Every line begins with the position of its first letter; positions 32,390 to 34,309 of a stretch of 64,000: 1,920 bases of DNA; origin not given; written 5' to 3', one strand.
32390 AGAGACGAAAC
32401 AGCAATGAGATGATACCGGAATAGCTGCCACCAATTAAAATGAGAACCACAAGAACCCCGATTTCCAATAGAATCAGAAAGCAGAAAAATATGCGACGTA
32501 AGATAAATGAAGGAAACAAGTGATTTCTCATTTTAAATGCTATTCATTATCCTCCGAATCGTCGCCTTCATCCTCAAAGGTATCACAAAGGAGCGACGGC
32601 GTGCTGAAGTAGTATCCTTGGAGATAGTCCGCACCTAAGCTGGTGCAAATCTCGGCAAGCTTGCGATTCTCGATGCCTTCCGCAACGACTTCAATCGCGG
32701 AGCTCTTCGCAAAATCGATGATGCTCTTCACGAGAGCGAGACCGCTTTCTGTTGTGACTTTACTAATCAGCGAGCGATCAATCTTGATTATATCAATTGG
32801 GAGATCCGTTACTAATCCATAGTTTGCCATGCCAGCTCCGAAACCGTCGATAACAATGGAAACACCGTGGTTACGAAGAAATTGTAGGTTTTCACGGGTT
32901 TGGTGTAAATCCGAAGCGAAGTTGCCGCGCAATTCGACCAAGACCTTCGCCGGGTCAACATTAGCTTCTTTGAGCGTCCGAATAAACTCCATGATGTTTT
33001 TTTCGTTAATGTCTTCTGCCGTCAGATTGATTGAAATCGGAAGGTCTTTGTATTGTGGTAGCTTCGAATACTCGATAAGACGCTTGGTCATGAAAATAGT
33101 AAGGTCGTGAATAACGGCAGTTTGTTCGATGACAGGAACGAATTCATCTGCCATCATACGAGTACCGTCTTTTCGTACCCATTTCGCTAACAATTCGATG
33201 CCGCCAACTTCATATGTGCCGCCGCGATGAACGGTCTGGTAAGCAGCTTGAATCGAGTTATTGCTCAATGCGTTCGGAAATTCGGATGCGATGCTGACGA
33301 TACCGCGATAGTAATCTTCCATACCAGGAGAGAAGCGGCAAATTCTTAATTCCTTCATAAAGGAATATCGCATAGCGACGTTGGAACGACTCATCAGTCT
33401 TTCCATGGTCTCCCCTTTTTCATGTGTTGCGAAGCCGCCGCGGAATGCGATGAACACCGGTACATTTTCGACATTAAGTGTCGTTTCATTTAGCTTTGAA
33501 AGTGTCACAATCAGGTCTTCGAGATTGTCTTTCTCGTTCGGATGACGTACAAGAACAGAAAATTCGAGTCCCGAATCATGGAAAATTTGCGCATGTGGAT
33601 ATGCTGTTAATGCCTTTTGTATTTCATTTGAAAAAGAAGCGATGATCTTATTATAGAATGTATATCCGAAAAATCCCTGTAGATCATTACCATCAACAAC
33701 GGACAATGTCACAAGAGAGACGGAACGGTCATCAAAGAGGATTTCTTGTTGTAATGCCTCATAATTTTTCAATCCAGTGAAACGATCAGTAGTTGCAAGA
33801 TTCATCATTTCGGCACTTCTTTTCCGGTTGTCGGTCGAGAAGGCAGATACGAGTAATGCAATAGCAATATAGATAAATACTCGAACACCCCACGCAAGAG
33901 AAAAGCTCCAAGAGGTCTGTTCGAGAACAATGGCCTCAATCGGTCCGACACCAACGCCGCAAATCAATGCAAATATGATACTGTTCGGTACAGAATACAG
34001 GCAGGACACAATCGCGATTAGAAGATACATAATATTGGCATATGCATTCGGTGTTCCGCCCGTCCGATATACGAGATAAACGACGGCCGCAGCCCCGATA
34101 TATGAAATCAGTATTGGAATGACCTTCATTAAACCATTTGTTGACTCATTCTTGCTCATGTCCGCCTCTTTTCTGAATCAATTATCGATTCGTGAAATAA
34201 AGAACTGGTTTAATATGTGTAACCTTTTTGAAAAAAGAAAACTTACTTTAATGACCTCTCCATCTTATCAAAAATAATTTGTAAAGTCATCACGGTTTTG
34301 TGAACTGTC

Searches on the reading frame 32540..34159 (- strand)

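Call 8: search_protein_families(library=pfam, proteins=[window:32540-34159:-], max_evalue=0.001)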
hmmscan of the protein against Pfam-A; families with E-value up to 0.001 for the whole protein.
window:32540-34159:- (539 aa): 2 families
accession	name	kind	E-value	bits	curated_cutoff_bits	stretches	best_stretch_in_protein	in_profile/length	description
PF00563.25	EAL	-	3.7e-51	174.2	31.3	1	293-521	3-236/236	EAL domain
PF00990.26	GGDEF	-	4.1e-05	23.8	23.8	1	122-264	1-152/161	Diguanylate cyclase, GGDEF domain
